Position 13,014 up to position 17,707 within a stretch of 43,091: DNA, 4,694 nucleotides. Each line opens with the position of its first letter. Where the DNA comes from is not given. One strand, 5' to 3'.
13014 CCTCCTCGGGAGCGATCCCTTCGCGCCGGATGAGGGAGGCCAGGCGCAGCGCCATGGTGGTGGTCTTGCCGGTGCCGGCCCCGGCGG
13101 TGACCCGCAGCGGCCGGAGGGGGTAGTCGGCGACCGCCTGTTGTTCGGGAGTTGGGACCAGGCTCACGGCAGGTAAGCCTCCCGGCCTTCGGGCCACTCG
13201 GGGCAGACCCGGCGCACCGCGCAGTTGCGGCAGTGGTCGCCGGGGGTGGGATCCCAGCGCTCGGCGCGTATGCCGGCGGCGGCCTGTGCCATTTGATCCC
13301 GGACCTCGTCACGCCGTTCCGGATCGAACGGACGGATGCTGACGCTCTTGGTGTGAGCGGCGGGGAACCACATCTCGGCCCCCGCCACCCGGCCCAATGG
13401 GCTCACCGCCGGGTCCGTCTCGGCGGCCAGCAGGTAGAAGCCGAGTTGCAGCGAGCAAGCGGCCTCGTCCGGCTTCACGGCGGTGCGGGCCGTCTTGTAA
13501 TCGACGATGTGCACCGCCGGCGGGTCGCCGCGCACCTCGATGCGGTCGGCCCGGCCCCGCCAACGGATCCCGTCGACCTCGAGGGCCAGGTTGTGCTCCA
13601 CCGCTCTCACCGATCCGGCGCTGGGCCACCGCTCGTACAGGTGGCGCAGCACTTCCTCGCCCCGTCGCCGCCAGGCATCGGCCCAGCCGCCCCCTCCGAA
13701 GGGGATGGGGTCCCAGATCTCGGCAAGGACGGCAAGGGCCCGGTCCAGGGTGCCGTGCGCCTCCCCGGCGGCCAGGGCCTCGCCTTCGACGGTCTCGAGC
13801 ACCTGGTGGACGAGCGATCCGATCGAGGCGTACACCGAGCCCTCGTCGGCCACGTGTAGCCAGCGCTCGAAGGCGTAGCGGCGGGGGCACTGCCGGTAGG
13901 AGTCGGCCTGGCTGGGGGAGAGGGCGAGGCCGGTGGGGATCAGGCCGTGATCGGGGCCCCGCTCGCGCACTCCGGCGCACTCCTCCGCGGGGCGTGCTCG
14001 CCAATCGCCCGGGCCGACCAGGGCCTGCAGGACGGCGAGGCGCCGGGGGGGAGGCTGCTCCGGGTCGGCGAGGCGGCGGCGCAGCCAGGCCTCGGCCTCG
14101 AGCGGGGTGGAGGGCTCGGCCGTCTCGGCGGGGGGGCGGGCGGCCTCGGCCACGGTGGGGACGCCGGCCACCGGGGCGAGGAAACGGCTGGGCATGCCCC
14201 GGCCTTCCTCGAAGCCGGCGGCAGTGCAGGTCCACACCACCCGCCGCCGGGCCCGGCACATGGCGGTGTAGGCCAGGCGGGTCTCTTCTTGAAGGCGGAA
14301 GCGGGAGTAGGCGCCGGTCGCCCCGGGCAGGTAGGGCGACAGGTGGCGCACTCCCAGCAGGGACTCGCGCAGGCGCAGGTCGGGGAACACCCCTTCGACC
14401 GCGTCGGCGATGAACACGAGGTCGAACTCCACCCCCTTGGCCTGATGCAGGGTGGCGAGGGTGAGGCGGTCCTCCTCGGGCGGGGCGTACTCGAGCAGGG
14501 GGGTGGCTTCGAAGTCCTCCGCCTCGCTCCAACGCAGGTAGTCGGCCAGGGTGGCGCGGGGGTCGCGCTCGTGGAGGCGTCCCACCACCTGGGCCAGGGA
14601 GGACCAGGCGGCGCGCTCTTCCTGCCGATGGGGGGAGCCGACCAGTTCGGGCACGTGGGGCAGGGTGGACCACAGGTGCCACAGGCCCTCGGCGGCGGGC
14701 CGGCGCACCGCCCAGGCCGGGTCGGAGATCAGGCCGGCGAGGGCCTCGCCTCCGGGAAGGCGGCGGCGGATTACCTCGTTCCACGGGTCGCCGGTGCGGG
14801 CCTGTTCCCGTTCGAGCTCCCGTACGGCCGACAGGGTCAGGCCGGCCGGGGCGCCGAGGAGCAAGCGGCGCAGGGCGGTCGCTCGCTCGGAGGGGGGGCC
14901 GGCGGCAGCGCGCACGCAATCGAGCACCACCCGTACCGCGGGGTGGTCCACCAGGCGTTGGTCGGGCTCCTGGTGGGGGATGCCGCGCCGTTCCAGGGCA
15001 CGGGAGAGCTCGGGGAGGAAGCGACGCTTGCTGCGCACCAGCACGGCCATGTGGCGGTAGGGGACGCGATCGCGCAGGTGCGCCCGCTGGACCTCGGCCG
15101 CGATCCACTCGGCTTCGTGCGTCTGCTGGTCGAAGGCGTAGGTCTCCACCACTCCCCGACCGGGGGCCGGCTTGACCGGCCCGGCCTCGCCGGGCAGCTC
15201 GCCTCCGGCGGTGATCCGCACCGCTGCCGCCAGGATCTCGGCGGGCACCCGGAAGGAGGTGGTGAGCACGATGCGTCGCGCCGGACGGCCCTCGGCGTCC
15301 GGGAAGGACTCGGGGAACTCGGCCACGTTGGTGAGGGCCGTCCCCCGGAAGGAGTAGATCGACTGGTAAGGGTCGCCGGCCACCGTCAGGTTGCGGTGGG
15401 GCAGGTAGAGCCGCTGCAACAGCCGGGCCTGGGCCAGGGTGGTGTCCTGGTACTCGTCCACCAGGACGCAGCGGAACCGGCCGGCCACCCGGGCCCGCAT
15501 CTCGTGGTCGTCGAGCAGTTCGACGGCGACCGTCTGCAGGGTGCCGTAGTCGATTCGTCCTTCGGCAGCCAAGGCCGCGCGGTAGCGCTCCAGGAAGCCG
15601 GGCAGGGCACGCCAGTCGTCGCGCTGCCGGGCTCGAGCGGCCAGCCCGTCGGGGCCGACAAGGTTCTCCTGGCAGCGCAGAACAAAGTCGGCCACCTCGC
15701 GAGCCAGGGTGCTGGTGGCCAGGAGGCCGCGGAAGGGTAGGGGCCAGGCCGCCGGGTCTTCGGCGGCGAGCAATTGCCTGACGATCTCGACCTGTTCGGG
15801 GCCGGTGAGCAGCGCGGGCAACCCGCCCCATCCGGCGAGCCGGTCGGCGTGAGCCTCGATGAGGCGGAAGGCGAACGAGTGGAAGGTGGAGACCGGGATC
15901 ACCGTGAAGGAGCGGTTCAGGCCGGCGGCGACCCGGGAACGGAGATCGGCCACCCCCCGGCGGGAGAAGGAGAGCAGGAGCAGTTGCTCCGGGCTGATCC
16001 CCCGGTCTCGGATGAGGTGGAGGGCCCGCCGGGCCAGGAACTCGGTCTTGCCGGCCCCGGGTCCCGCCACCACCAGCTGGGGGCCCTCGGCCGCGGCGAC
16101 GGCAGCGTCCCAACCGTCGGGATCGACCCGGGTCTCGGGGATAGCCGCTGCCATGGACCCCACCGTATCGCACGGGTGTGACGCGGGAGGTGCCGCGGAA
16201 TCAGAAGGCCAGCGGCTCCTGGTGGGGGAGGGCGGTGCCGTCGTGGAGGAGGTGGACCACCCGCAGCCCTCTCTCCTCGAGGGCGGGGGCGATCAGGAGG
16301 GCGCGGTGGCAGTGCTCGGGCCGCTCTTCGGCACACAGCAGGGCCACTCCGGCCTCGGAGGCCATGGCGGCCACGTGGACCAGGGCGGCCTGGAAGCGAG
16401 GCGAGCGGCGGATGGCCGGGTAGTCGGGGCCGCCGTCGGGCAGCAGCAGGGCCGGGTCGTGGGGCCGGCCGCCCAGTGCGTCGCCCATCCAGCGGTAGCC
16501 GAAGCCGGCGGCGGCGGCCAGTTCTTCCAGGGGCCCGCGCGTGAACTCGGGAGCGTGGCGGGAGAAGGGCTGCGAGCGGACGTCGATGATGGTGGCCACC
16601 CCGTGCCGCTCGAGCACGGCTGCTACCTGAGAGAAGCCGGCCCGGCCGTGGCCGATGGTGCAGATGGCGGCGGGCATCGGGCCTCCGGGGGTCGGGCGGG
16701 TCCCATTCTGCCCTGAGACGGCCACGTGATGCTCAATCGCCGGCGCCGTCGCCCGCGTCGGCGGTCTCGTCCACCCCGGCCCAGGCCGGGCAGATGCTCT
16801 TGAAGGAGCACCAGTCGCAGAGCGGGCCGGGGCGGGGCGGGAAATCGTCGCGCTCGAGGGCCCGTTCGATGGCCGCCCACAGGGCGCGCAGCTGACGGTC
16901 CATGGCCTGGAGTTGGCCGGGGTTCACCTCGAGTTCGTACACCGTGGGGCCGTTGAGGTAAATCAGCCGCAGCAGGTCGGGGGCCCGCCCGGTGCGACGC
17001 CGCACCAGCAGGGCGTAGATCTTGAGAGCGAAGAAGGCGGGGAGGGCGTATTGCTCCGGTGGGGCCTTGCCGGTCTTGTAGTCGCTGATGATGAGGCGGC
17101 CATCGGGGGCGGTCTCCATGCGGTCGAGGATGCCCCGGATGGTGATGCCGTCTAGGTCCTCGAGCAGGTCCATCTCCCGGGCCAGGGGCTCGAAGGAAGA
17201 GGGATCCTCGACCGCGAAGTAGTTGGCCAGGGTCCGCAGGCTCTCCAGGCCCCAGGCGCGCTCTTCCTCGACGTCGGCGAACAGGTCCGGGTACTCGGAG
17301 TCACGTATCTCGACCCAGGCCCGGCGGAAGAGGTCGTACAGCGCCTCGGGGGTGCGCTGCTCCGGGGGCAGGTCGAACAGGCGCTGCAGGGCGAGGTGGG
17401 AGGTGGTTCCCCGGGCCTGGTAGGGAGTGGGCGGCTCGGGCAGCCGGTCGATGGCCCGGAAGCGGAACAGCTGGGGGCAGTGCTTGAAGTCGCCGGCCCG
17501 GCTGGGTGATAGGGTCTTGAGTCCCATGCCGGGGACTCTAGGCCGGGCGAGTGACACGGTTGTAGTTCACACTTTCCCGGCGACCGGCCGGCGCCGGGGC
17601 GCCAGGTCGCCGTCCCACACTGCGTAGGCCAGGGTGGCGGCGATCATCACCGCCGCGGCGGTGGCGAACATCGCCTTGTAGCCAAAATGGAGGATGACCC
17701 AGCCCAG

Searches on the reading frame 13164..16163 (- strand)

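Call 76: search_protein_families(library=pfam, proteins=[window:13164-16163:-])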
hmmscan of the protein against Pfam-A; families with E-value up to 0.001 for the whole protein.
window:13164-16163:- (999 aa): 6 families
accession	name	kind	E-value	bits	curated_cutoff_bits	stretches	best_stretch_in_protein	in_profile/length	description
PF00580.27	UvrD-helicase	-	3.1e-51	175.1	23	1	20-288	7-271/271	UvrD/REP helicase N-terminal domain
PF12705.13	PDDEXK_1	-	6e-41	141.4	22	1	748-988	2-247/247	PD-(D/E)XK nuclease superfamily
PF13361.12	UvrD_C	-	1.7e-23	84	25.6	2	565-645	285-346/350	UvrD-like helicase C-terminal domain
PF13245.12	AAA_19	-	2.3e-14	54.2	25.1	1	21-273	4-134/134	AAA domain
PF13538.12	UvrD_C_2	-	3.9e-05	23.9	27.4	0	570-590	5-25/52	UvrD-like helicase C-terminal domain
PF10926.14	DUF2800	-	4.2e-05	23.3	21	1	748-989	4-234/368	Protein of unknown function (DUF2800)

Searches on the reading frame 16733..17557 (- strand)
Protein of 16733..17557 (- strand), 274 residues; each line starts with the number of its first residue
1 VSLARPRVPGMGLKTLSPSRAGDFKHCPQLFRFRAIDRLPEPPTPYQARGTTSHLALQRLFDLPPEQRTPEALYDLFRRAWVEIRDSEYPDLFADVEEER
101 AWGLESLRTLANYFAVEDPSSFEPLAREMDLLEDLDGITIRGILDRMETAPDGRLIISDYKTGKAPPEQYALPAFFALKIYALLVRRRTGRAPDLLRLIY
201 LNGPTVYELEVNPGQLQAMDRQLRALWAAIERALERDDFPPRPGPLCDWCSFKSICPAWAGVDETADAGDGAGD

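Call 12: search_protein_families(library=pfam, proteins=[window:16733-17557:-])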
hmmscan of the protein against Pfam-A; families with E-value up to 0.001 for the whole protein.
window:16733-17557:- (274 aa): 1 family
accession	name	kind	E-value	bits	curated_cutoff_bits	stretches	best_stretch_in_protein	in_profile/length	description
PF12705.13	PDDEXK_1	-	7.3e-36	124.8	22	1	15-257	1-247/247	PD-(D/E)XK nuclease superfamily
